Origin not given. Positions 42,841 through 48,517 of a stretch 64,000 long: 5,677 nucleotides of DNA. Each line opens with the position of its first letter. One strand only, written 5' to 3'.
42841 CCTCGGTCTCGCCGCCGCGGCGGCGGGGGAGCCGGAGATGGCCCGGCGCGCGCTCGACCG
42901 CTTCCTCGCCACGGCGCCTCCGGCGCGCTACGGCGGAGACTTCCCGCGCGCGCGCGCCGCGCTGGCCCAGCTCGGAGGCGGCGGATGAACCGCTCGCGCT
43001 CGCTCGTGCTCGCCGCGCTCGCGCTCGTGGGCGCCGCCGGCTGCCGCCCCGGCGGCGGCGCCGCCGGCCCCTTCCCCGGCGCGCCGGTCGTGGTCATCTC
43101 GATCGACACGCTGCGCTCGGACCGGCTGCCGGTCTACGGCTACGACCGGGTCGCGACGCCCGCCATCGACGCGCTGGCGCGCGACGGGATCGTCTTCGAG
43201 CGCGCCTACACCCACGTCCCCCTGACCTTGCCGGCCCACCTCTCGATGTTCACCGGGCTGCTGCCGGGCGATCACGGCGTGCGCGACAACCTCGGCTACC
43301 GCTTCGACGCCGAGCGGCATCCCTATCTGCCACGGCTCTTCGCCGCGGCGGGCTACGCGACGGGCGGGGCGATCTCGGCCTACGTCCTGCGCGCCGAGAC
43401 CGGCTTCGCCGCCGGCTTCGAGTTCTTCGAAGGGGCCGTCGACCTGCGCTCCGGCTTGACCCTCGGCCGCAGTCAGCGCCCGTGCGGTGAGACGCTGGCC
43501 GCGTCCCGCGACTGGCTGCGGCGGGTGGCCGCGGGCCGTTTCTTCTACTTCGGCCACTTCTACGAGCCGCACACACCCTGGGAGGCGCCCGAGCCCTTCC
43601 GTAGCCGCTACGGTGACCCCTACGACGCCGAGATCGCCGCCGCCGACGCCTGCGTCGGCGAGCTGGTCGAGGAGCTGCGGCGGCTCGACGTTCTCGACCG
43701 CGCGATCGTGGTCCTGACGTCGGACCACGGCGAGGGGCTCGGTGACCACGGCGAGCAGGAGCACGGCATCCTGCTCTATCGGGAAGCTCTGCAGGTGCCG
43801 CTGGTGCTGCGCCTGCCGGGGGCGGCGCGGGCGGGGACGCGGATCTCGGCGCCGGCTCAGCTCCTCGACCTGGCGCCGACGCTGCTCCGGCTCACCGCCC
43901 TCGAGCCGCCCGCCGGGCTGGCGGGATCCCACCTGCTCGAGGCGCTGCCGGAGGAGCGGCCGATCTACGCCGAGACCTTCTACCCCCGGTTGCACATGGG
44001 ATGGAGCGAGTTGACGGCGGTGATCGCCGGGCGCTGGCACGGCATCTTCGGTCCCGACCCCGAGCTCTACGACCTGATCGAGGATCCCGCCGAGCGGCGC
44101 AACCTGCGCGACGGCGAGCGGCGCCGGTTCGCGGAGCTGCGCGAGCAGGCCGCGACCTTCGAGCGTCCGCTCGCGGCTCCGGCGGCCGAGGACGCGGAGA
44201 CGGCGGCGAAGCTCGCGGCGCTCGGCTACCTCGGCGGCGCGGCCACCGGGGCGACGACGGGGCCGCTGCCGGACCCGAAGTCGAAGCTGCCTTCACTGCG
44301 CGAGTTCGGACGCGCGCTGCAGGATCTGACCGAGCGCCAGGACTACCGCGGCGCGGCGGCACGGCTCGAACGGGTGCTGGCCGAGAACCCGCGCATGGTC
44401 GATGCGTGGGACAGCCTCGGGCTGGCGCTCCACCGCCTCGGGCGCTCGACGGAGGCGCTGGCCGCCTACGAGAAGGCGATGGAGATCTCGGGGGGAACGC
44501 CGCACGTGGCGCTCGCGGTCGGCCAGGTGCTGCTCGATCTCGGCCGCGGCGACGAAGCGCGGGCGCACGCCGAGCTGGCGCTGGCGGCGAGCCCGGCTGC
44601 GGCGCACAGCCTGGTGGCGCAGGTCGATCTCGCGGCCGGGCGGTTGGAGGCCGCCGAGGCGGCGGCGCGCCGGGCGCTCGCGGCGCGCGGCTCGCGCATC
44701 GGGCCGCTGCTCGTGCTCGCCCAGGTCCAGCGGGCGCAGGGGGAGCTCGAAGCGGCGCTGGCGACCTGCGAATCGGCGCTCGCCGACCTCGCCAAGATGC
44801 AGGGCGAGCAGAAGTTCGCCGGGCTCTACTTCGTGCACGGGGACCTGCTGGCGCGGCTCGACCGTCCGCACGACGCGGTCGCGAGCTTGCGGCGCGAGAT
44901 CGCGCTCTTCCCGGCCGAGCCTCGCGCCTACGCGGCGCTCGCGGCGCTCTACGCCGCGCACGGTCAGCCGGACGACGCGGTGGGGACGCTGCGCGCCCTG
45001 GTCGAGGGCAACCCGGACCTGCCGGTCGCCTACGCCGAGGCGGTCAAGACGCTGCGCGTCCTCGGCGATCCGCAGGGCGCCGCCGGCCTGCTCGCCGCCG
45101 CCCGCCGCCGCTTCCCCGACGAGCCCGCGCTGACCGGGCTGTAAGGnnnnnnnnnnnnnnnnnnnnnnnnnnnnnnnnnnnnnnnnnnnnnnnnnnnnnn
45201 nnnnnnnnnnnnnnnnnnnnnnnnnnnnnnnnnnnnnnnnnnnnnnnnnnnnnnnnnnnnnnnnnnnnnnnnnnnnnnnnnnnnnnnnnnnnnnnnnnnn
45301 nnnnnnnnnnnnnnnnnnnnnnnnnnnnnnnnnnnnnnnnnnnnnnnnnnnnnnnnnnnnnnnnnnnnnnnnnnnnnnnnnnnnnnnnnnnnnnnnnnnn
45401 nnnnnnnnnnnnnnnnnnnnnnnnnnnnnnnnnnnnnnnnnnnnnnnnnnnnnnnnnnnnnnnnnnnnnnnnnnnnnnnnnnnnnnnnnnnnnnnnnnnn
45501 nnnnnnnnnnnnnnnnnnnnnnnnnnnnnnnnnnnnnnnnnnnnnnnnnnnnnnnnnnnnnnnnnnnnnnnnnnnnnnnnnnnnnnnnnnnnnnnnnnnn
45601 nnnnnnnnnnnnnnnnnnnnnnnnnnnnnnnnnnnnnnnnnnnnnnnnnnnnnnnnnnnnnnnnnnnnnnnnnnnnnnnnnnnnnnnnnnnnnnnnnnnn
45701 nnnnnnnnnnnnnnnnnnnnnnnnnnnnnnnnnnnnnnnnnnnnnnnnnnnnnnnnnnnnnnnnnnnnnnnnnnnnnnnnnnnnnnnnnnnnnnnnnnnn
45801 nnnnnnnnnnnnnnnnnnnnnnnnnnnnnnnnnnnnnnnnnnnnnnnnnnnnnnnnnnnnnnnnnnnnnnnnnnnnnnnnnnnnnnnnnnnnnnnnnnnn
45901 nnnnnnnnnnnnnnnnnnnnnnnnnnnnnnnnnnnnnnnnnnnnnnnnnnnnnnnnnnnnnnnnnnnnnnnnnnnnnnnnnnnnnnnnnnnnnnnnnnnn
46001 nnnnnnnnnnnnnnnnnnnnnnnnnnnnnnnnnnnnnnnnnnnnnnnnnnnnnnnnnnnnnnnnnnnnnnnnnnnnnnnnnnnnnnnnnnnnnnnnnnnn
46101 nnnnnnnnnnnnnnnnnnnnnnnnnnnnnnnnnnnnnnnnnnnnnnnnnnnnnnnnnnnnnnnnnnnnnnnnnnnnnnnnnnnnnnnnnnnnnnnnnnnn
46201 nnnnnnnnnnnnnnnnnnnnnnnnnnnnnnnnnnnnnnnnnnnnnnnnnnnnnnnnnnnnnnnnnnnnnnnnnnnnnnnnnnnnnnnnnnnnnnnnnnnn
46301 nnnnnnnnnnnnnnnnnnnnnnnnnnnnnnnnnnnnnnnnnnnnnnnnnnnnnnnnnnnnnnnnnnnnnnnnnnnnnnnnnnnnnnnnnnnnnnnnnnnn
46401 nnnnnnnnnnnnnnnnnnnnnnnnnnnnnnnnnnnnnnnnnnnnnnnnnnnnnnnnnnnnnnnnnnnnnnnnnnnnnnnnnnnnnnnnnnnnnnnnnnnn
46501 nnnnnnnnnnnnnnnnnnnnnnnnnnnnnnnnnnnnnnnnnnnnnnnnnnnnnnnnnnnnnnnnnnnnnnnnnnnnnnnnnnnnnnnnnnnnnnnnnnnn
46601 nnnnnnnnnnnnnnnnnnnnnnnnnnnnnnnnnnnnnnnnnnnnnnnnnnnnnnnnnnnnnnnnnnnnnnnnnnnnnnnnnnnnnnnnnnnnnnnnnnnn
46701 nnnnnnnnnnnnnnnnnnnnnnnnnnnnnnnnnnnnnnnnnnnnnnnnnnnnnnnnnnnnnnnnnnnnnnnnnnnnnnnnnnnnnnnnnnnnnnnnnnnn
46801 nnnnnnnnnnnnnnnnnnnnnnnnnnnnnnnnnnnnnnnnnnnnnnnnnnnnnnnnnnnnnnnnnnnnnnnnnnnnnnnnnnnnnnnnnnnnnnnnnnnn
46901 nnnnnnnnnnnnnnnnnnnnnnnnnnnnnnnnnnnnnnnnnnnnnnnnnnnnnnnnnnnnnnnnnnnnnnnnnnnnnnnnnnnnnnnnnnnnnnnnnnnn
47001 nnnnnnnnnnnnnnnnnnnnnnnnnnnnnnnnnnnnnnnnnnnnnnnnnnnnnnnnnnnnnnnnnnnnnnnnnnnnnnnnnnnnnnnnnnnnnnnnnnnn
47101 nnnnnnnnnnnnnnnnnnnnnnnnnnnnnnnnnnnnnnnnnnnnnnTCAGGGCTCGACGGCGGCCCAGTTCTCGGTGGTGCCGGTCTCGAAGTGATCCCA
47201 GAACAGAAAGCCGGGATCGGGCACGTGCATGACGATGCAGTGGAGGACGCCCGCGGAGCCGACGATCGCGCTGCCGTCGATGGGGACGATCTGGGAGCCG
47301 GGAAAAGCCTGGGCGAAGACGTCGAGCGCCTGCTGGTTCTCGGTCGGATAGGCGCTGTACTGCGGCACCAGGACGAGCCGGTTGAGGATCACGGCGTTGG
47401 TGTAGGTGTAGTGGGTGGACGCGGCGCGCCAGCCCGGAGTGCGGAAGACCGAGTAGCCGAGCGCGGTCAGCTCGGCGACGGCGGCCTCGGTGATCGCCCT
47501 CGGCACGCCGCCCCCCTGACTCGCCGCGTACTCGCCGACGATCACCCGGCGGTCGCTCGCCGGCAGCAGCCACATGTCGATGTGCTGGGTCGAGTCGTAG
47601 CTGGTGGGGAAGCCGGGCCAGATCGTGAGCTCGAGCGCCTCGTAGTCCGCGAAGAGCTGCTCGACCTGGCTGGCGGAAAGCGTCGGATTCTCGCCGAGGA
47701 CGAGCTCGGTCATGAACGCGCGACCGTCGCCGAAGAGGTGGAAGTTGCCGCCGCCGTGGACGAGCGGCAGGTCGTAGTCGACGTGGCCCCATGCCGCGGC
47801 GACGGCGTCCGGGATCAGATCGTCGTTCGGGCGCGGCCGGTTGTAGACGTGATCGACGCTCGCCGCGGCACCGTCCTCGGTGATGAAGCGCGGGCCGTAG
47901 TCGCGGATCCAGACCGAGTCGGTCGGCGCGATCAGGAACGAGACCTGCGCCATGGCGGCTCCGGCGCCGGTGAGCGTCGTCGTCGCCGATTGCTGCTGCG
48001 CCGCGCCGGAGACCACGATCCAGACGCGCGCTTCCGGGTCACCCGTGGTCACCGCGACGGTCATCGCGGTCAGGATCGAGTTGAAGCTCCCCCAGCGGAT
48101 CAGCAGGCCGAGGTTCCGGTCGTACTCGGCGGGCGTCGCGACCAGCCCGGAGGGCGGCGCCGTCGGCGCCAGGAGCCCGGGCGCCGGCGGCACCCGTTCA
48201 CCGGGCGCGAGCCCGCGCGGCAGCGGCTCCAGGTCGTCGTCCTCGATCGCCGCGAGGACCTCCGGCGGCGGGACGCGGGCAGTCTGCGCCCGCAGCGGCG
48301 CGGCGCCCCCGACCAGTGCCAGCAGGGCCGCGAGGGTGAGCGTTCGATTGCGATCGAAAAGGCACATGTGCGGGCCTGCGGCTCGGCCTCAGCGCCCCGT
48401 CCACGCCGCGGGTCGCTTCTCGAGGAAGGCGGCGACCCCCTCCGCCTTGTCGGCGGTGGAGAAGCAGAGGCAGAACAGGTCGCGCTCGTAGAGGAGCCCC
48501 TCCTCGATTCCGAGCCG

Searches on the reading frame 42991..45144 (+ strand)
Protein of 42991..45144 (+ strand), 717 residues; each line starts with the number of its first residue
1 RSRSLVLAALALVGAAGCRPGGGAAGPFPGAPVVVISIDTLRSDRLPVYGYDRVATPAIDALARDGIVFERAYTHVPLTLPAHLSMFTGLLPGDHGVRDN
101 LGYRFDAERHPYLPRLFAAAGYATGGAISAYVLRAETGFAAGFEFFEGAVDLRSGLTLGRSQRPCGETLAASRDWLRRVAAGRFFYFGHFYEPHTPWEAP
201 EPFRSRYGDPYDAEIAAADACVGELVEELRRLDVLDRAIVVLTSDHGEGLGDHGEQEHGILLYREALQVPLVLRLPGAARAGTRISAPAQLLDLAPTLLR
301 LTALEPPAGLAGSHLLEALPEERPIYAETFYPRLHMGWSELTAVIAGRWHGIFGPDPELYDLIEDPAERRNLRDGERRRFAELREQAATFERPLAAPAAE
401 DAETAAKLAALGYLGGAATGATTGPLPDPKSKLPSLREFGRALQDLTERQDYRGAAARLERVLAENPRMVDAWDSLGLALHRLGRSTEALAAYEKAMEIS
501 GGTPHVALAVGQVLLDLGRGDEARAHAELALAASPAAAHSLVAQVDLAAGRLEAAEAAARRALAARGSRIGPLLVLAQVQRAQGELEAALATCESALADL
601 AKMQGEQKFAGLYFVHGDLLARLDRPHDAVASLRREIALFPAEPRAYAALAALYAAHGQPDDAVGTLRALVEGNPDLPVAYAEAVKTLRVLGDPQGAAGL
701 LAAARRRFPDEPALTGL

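Call 15: search_protein_families(library=pfam, proteins=[window:42991-45144:+], max_evalue=0.001)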
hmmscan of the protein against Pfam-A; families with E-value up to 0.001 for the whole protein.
window:42991-45144:+ (717 aa): 19 families
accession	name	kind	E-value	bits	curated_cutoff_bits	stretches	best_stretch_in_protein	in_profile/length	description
PF00884.28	Sulfatase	-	6.2e-39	134.5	25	1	33-302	3-299/301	Sulfatase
PF14559.12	TPR_19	-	9.1e-18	64.8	25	2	483-544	4-67/68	Tetratricopeptide repeat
PF13432.12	TPR_16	-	8.9e-17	61.6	32.7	2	447-498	8-59/65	Tetratricopeptide repeat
PF13428.12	TPR_14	-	4.3e-16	58.3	23.5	1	644-685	1-42/44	Tetratricopeptide repeat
PF01663.27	Phosphodiest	-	2.8e-15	57.2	23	1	33-100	1-65/342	Type I phosphodiesterase / nucleotide pyrophosphatase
PF07719.23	TPR_2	-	1.1e-12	47.4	27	1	471-499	2-30/34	Tetratricopeptide repeat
PF13181.12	TPR_8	-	2e-12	46.7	25.7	1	471-500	2-31/34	Tetratricopeptide repeat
PF16347.10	SGSH_C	-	6.7e-10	39.8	29.3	1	261-376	10-135/154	N-sulphoglucosamine sulphohydrolase, C-terminal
PF13424.12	TPR_12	-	1.1e-09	38.8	30.1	2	472-534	5-75/77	Tetratricopeptide repeat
PF00515.34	TPR_1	-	9.1e-09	35.2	27.8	0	475-499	6-30/34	Tetratricopeptide repeat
PF13431.12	TPR_17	-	1.1e-08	35.1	24.4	0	460-490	3-33/34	Tetratricopeptide repeat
PF12895.13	ANAPC3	-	5.4e-08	33.5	27.2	0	449-527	2-79/82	Anaphase-promoting complex, cyclosome, subunit 3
PF13414.12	TPR_11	-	8.8e-07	29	26.8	0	446-484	4-42/42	TPR repeat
PF13176.12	TPR_7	-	3.4e-06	27.2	27.9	0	472-501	1-30/36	Tetratricopeptide repeat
PF13174.12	TPR_6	-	2.2e-05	25.2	26.3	0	650-676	6-32/33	Tetratricopeptide repeat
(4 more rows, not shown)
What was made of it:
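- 42985..45144 (+): 'Sulfatase' plus TPR lipoprotein 3; its start overlaps the upstream stop by 4 nt. PF00884 at E = 6.2e-39 (call 15).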

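Call 56: search_protein_families(library=ncbifam, proteins=[window:42991-45144:+], max_evalue=0.00001)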
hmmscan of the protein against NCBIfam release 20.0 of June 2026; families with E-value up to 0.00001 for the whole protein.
window:42991-45144:+ (717 aa): 14 families
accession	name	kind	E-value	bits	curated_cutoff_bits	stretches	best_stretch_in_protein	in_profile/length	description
NF010322.0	PRK13759.1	equivalog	7.2e-36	123.7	481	2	211-378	270-442/486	arylsulfatase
TIGR03417.1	chol_sulfatase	equivalog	1.5e-28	100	433.45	2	211-382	255-431/500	choline-sulfatase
NF045661.1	HdlasePehA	equivalog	1.1e-24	86.9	900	2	215-324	288-397/506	phosphoric/sulfuric ester hydrolase PehA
TIGR02917.1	PEP_TPR_lipo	equivalog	3.3e-21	74.9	312.2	2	535-710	499-667/899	XrtA/PEP-CTERM system TPR-repeat protein PrsT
NF052527.1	Mn_arylsulf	exception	1.2e-16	60.8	850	1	33-138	4-111/479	manganese-dependent arylsulfatase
TIGR02521.1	type_IV_pilW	equivalog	6.9e-12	45.4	154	1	448-593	43-192/234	type IV pilus biogenesis/stability protein PilW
NF033762.1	social_mot_Tgl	equivalog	1.1e-10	41.4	225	0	452-532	47-128/252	social motility TPR repeat lipoprotein Tgl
NF040959.1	MamA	equivalog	7e-10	38.7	200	0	449-516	118-185/204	magnetosome protein MamA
NF033920.0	C39_PA2778_fam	equivalog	3.8e-09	36.3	150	0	437-534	157-254/255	PA2778 family cysteine peptidase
TIGR02552.1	LcrH_SycD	equivalog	3.4e-08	33.3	104.8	1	450-535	32-117/136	SycD/LcrH family type III secretion system chaperone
NF038075.1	fam_STM4013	hypoth_equivalog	1e-07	31.7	250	0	33-95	10-70/261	STM4013/SEN3800 family hydrolase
NF052415.1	T3SS_chap_SctY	equivalog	1.3e-07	32.1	70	0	459-528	29-101/106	type III secretion apparatus assembly chaperone SctY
NF033758.1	gliding_GltE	equivalog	1.2e-06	27.7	225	0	496-639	214-354/411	adventurous gliding motility TPR repeat lipoprotein GltE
NF047438.1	polymyxin_MCR12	exception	5.6e-06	25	1200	0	210-261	422-473/548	MCR-12 family phosphoethanolamine--lipid A transferase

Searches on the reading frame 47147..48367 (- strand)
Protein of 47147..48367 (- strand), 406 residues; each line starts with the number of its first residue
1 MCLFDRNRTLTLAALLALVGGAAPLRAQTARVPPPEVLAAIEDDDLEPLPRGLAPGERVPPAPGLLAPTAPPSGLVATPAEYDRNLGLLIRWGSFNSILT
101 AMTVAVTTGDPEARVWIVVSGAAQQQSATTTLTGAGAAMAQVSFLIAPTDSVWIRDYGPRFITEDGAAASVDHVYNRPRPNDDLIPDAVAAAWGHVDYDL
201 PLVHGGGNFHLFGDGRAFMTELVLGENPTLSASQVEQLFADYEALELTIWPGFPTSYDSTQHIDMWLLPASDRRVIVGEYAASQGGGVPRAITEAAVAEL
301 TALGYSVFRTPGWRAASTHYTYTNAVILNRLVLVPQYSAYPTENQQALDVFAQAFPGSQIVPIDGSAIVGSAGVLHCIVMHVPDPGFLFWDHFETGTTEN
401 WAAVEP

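Call 60: search_protein_families(library=pfam, proteins=[window:47147-48367:-], max_evalue=0.00001)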
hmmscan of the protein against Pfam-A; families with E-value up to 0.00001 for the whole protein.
window:47147-48367:- (406 aa): 1 family
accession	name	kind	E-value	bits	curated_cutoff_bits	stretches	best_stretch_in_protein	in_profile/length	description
PF04371.20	PAD_porph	-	1.4e-33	116.9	25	1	111-383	44-321/321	Porphyromonas-type peptidyl-arginine deiminase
